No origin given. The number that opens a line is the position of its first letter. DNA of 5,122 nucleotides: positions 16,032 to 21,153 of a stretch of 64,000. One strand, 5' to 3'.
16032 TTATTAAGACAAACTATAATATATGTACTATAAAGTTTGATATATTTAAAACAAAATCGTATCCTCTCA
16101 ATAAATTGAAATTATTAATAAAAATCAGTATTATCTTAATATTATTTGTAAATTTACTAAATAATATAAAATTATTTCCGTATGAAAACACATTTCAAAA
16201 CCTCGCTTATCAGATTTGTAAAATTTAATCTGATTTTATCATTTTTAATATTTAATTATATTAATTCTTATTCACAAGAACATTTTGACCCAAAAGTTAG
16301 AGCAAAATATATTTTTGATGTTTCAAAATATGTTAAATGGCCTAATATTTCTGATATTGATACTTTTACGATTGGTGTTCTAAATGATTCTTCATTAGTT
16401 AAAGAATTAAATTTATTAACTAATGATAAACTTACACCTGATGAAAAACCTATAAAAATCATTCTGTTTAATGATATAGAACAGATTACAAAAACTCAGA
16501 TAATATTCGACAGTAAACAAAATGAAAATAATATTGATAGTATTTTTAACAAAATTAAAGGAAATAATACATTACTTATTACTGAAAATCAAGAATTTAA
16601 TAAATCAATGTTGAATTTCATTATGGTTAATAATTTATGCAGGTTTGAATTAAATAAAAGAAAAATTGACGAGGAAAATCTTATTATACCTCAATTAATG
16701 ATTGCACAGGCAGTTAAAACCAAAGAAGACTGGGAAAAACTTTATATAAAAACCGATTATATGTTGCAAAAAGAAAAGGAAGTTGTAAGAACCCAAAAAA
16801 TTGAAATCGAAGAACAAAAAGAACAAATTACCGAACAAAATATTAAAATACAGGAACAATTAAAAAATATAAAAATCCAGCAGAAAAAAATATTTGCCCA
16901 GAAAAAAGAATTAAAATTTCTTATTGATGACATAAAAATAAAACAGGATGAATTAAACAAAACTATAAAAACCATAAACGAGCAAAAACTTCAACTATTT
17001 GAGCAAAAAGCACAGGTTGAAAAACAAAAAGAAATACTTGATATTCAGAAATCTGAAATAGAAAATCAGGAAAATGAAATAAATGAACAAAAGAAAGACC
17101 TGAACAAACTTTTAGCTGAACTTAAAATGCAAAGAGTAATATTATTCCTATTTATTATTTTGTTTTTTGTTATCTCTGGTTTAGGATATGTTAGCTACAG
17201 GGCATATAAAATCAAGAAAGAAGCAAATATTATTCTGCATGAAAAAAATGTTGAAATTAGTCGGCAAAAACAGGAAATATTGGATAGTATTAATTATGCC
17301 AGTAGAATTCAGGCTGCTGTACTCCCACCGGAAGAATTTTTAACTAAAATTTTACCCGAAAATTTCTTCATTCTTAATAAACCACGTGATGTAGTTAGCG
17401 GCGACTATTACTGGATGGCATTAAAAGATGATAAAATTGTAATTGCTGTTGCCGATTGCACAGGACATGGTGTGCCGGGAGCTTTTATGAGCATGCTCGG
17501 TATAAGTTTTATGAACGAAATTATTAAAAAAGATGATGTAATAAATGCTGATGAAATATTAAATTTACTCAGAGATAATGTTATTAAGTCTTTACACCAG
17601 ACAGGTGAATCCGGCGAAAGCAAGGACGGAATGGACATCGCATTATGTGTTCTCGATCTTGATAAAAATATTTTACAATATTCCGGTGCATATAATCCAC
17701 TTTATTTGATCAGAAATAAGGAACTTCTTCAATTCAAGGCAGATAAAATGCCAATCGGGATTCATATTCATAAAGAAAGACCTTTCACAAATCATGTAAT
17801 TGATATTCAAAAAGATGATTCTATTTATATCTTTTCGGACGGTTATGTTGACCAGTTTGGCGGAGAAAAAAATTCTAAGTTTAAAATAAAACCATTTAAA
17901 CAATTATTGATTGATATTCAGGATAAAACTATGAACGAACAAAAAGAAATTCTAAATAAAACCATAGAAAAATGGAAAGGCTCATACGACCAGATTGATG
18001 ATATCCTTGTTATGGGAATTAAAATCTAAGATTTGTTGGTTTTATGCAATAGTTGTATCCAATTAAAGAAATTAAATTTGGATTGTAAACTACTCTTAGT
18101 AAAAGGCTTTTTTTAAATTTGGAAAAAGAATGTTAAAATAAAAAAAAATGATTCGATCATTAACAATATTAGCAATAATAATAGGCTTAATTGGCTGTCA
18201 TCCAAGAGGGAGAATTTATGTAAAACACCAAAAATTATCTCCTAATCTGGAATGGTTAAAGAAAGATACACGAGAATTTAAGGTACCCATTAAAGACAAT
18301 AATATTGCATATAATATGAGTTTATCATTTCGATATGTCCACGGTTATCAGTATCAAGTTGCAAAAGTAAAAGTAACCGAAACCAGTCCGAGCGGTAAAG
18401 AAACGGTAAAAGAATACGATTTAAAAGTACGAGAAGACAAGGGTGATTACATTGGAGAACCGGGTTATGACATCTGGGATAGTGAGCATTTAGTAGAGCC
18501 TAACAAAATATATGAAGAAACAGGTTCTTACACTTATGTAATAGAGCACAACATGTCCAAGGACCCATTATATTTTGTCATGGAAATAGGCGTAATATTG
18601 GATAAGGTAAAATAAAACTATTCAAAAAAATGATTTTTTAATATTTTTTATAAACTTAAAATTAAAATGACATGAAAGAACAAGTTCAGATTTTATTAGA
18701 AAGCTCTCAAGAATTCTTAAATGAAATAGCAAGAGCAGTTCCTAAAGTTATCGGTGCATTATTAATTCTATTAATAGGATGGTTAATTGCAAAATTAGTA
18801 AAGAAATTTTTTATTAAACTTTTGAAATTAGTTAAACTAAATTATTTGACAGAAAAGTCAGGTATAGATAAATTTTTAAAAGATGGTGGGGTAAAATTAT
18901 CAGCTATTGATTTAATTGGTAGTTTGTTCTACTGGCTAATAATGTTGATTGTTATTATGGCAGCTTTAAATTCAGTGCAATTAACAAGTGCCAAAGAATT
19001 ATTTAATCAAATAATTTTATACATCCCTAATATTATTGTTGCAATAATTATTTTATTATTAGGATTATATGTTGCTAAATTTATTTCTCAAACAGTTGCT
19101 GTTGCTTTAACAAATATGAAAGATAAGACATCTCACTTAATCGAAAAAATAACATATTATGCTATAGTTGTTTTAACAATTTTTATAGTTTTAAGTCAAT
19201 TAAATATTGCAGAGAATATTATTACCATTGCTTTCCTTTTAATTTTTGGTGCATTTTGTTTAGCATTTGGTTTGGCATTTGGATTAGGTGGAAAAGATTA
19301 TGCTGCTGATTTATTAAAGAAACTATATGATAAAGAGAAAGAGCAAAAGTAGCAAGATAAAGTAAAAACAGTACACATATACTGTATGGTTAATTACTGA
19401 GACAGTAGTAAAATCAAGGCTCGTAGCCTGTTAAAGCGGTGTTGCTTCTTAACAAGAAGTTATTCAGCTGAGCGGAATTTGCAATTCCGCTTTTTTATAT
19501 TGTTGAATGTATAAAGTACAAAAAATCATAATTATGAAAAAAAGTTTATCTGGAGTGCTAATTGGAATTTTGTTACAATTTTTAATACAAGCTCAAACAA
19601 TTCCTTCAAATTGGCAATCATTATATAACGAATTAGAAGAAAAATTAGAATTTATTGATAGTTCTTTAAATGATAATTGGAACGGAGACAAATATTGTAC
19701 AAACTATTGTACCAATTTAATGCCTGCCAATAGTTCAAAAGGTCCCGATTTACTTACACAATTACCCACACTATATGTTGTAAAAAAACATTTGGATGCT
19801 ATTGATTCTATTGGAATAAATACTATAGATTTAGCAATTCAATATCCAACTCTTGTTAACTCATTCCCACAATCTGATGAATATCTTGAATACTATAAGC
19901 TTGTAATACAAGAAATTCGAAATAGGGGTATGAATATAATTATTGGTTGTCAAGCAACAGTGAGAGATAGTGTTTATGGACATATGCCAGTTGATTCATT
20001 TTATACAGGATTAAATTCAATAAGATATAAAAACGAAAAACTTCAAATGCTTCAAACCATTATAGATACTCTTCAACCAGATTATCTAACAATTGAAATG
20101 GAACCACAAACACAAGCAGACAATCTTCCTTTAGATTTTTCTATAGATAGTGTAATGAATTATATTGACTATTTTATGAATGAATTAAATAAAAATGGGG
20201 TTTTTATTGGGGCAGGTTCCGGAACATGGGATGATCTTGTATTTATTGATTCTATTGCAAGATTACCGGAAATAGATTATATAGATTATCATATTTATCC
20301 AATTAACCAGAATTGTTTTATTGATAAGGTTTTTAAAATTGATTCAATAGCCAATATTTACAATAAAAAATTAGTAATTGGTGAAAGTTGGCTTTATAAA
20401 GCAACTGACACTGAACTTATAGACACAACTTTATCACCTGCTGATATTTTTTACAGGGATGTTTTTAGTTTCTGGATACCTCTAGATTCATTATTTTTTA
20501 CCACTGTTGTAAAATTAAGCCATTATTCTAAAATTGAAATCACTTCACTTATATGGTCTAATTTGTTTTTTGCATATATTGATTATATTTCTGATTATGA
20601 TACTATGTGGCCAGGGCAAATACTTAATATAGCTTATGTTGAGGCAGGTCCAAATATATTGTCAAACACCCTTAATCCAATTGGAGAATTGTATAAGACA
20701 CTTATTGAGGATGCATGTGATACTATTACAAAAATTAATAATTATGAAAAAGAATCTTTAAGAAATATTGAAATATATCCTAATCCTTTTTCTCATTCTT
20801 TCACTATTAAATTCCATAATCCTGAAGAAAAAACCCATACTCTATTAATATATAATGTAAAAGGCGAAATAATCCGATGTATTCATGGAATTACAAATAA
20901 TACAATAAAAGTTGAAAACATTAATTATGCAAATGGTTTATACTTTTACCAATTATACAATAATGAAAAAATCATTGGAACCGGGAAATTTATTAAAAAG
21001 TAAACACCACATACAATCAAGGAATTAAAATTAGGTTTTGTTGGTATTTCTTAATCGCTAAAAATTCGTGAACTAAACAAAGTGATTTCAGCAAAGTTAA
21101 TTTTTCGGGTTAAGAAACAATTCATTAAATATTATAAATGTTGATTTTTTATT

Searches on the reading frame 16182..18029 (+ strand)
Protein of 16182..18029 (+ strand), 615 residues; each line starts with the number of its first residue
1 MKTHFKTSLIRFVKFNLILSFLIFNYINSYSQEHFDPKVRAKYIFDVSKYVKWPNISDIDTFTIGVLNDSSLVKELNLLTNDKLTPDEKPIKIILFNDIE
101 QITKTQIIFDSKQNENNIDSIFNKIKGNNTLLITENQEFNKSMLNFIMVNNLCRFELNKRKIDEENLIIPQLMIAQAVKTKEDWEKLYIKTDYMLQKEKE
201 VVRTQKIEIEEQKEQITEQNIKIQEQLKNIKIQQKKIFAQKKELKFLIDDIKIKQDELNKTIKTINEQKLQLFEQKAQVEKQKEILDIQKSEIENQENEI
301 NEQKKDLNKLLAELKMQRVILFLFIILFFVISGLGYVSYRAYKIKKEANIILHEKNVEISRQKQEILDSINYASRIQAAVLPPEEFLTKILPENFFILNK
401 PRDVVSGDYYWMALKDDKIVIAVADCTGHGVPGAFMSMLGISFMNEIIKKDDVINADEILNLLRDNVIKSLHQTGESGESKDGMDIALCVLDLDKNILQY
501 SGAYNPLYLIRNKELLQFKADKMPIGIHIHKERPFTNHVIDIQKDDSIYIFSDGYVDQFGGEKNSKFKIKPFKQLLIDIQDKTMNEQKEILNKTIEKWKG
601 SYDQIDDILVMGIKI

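Call 5: search_protein_families(library=pfam, proteins=[window:16182-18029:+], max_evalue=0.01)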
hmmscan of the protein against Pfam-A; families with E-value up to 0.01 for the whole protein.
window:16182-18029:+ (615 aa): 3 families
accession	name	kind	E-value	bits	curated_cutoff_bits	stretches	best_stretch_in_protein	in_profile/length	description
PF07228.17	SpoIIE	-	2.8e-20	73.5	25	1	416-614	2-190/192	Stage II sporulation protein E (SpoIIE)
PF13689.11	DUF4154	-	1.5e-19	71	24.9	1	38-170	2-135/143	YfiR/HmsC-like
PF21516.2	YqeH-like_C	-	0.0058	17.5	27.7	0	351-423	6-81/95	YqeH-like, C-terminal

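Call 17: search_protein_families(library=ncbifam, proteins=[window:16182-18029:+], max_evalue=0.001)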
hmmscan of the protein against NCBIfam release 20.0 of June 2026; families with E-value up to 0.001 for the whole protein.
window:16182-18029:+ (615 aa): 4 families
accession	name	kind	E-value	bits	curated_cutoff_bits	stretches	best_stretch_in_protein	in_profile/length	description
NF038263.1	prot_phos_SiaA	equivalog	1.2e-55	189.3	700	1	352-614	397-656/658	biofilm regulation protein phosphatase SiaA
NF053591.1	YfiR_like_TOL0243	equivalog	1.9e-17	63.6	125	1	38-173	3-142/150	TOL_0243 family YfiR-like periplasmic protein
NF045505.1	RR_RssB_Pseudo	equivalog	1.7e-06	27.4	700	1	400-563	184-346/394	two-component system response regulator RssB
NF053586.1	sequest_YfiR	equivalog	0.00079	19.6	85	0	42-156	7-119/141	regulatory sequestration protein YfiR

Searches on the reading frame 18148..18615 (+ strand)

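Call 6: search_protein_families(library=pfam, proteins=[window:18148-18615:+], max_evalue=0.001)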
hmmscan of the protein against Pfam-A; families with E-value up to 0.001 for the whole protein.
window:18148-18615:+ (155 aa): 1 family
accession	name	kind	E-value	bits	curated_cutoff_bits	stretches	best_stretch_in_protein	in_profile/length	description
PF14109.11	GldH_lipo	-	2.7e-20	73.9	27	1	23-149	2-127/129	GldH lipoprotein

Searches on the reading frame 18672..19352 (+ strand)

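Call 6: search_protein_families(library=pfam, proteins=[window:18672-19352:+], max_evalue=0.001)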
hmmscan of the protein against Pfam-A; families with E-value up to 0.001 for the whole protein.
window:18672-19352:+ (226 aa): 1 family
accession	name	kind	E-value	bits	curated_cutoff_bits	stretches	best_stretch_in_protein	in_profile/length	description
PF05552.17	MS_channel_1st_1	-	3.5e-24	84.9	22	2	13-57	4-48/50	Mechanosensitive ion channel, conserved TM helix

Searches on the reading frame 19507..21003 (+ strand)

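Call 7: search_protein_families(library=pfam, proteins=[window:19507-21003:+], max_evalue=0.001)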
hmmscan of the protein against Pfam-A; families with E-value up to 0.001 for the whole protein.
window:19507-21003:+ (498 aa): 1 family
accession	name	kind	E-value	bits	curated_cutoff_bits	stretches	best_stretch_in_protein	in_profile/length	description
PF18962.6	Por_Secre_tail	-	4.5e-10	40.1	27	1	423-489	1-68/75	Secretion system C-terminal sorting domain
